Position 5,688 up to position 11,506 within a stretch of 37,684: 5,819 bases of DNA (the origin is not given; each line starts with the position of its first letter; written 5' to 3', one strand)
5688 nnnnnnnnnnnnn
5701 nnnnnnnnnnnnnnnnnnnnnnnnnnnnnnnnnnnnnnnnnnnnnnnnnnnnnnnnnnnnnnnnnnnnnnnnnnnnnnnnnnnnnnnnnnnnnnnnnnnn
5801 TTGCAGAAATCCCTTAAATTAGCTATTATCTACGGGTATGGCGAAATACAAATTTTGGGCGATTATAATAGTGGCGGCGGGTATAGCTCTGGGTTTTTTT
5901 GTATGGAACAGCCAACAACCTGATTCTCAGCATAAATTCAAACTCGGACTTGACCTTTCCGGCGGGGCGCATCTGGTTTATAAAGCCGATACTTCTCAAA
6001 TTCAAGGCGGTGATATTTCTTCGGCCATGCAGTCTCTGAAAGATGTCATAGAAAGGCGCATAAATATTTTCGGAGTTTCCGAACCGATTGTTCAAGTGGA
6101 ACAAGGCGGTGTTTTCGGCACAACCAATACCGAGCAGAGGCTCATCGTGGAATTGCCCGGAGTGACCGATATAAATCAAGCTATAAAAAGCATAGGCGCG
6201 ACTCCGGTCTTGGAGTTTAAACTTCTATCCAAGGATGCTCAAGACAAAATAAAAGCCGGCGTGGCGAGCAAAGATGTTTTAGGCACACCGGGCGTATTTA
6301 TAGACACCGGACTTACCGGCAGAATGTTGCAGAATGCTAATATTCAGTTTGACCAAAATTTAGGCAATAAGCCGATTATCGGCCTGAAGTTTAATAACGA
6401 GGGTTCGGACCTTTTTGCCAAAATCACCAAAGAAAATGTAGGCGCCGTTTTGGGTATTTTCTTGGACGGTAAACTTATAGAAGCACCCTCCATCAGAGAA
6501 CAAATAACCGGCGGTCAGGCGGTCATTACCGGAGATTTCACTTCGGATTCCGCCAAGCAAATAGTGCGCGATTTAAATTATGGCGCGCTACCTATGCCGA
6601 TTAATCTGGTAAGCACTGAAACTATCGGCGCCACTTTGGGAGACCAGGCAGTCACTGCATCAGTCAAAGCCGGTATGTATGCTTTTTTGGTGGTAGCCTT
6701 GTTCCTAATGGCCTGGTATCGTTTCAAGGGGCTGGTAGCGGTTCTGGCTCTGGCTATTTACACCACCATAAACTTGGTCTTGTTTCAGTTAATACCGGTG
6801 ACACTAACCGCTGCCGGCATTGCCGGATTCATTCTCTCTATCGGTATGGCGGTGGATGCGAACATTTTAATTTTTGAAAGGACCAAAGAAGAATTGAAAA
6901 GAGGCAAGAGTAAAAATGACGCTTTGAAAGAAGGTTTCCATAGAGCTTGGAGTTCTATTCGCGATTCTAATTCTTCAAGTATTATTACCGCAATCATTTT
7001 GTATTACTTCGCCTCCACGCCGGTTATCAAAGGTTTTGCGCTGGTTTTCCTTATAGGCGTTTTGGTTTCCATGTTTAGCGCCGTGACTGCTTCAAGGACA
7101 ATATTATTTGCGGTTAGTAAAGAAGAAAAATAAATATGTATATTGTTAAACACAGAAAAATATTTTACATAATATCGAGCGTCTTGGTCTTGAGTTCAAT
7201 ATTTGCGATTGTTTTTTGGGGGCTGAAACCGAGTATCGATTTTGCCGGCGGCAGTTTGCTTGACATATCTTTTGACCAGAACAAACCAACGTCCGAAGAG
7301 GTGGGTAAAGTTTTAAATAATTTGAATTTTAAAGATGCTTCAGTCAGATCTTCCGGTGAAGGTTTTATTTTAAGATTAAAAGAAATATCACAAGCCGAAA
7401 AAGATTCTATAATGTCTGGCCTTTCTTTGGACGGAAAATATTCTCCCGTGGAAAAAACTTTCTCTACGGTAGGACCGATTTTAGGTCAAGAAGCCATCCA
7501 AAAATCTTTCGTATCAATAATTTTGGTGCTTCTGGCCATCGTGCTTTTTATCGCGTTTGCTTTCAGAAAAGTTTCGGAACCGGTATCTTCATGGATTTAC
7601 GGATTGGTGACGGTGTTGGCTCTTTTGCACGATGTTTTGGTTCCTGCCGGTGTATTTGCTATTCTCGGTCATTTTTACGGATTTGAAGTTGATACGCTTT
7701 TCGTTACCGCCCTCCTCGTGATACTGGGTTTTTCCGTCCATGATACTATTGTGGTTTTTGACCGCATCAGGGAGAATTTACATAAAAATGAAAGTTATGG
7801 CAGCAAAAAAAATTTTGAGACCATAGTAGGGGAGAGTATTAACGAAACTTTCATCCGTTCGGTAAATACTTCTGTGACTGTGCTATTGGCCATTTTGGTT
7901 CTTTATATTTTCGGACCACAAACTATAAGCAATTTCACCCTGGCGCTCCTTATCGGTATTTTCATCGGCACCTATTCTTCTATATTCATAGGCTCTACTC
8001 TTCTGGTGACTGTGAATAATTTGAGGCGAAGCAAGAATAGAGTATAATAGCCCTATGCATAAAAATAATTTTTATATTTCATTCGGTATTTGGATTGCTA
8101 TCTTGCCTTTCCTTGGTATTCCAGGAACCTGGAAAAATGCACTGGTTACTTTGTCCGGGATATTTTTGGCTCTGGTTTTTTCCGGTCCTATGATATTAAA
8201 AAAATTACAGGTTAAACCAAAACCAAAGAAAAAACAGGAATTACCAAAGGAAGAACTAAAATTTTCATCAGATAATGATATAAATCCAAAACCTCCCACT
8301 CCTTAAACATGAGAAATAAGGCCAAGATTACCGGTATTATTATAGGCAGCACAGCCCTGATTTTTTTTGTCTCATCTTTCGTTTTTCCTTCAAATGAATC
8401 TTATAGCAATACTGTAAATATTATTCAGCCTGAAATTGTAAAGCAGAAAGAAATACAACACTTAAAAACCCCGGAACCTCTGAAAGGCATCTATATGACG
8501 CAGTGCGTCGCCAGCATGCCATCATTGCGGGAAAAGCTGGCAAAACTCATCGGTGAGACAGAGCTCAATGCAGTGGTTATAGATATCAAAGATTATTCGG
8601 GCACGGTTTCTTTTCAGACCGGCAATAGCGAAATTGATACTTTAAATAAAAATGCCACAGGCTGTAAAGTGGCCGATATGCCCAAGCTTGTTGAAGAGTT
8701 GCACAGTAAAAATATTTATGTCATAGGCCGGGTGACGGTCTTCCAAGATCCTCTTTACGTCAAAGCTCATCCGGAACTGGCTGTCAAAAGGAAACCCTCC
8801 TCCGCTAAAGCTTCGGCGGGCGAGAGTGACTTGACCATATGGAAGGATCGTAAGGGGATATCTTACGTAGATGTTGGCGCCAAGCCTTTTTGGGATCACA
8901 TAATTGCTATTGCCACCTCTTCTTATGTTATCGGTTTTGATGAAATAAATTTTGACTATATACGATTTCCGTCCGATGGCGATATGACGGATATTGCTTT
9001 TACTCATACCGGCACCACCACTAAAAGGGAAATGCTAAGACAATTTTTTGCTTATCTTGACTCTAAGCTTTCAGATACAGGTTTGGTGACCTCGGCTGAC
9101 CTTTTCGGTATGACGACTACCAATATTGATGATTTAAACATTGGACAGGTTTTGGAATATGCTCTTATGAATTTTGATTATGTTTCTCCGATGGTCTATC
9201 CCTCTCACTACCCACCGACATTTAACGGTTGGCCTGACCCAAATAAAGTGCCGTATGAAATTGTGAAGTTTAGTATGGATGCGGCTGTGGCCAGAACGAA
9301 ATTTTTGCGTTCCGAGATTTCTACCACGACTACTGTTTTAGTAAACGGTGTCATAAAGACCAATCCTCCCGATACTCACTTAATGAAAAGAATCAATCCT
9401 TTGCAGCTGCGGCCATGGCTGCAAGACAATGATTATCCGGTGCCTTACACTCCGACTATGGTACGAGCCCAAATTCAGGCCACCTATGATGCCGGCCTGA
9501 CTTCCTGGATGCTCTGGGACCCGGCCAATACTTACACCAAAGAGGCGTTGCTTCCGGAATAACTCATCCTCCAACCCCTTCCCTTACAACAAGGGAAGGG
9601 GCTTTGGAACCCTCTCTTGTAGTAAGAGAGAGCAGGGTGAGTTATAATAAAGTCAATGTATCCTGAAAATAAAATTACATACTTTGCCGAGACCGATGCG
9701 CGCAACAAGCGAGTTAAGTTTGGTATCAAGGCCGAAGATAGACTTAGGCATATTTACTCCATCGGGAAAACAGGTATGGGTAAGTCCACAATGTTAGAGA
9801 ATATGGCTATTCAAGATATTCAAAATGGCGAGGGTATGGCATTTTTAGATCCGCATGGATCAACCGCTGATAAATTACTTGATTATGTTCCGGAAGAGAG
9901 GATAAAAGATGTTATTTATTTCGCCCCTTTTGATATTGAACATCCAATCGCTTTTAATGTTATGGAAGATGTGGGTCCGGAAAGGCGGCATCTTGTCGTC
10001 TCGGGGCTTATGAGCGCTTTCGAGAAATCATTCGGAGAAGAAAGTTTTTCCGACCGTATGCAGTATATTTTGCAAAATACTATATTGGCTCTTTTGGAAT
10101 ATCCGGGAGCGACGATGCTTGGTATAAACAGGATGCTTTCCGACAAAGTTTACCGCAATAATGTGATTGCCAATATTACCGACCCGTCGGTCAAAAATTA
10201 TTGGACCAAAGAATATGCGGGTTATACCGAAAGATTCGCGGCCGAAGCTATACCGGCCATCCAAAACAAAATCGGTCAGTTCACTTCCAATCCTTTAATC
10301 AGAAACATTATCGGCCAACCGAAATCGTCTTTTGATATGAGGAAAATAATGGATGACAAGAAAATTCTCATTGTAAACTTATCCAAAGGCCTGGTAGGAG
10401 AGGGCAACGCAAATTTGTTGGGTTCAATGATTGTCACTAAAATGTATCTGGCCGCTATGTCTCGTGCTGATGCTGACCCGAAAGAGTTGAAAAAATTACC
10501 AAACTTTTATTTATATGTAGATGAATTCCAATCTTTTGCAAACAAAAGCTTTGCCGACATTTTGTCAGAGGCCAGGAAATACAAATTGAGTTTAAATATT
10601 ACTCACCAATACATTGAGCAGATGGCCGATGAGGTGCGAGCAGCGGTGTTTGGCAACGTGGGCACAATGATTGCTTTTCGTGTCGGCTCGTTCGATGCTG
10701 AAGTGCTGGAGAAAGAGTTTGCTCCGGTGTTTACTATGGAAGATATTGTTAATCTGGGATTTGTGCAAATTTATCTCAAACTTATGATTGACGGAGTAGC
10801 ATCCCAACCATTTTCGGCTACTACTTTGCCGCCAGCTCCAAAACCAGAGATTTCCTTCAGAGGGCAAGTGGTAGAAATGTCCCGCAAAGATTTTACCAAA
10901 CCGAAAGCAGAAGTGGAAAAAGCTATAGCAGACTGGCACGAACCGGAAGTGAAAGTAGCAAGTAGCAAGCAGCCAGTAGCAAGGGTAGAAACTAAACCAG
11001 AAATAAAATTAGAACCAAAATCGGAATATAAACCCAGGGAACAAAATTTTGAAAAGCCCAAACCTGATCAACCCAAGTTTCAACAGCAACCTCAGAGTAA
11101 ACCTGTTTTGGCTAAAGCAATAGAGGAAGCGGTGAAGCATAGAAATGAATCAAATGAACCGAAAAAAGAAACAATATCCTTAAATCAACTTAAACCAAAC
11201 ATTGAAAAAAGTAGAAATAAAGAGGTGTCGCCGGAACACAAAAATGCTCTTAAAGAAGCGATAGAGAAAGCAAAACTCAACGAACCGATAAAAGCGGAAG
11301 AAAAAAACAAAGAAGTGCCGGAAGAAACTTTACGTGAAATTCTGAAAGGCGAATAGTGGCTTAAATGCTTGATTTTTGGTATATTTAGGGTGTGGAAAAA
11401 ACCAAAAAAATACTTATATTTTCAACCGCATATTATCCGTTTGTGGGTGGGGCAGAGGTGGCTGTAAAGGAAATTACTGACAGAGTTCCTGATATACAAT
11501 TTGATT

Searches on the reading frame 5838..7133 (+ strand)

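Call 10: search_protein_families(library=pfam, proteins=[window:5838-7133:+], max_evalue=0.001)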
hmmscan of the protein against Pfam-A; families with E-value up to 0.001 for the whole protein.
window:5838-7133:+ (431 aa): 5 families
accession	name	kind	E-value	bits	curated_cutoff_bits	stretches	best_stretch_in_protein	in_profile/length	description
PF22599.2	SecDF_P1_head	-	2e-27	95.7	27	1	157-252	19-113/114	SecDF, P1 head subdomain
PF02355.23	SecD_SecF_C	-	1.3e-14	54.5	20.5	1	256-427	14-187/189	Protein export membrane protein SecD/SecF, C-terminal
PF21760.3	SecD_1st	-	1.6e-14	53.5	27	1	64-130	1-58/60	Protein translocase subunit SecDF, P1 domain, N-terminal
PF03176.21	MMPL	-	2.2e-09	37.2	20.5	1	277-423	147-299/333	MMPL family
PF07549.19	Sec_GG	-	0.00047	20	20.3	0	33-53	7-27/28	SecD/SecF GG Motif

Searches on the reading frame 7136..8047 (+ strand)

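Call 10: search_protein_families(library=pfam, proteins=[window:7136-8047:+], max_evalue=0.001)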
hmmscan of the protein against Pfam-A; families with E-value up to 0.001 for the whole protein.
window:7136-8047:+ (303 aa): 2 families
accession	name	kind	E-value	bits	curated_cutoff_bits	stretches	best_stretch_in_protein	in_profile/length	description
PF02355.23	SecD_SecF_C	-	9.9e-49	165.8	20.5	1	106-294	15-187/189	Protein export membrane protein SecD/SecF, C-terminal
PF07549.19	Sec_GG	-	5.3e-05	23.1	20.3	1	29-49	7-27/28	SecD/SecF GG Motif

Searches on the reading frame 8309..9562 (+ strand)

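Call 10: search_protein_families(library=pfam, proteins=[window:8309-9562:+], max_evalue=0.001)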
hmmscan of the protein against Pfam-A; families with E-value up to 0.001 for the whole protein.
window:8309-9562:+ (417 aa): 2 families
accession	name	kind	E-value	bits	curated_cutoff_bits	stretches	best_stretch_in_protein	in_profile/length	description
PF13200.12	DUF4015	-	5.7e-83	279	27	2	60-332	1-261/313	Putative glycosyl hydrolase domain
PF14871.12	GHL6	-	0.00089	19.9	35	0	75-162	3-84/132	Hypothetical glycosyl hydrolase 6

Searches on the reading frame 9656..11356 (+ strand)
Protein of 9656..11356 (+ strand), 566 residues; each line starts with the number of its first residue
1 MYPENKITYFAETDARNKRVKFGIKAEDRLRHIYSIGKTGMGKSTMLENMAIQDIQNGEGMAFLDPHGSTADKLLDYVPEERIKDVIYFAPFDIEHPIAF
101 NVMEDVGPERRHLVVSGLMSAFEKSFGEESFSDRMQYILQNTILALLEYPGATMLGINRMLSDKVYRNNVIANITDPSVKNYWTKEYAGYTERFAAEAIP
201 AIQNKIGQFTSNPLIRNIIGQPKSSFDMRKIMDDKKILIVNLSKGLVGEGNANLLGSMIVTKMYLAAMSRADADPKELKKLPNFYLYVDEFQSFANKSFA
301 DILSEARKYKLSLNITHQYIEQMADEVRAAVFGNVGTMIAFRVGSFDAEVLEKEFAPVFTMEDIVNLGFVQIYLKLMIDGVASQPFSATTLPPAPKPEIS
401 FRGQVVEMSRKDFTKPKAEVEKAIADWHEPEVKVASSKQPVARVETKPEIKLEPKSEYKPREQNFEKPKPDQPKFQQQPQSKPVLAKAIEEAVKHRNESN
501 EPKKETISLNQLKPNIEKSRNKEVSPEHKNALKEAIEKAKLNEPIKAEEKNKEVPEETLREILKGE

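Call 10: search_protein_families(library=pfam, proteins=[window:9656-11356:+], max_evalue=0.001)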
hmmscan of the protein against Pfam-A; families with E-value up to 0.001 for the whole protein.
window:9656-11356:+ (566 aa): 2 families
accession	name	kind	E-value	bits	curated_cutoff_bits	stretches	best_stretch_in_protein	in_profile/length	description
PF12696.13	TraG-D_C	-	0.00024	21.4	22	1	284-344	2-67/126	TraM recognition site of TraD and TraG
PF10412.15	TrwB_AAD_bind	-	0.00056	19.3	20.5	0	29-341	14-308/387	Type IV secretion-system coupling protein DNA-binding domain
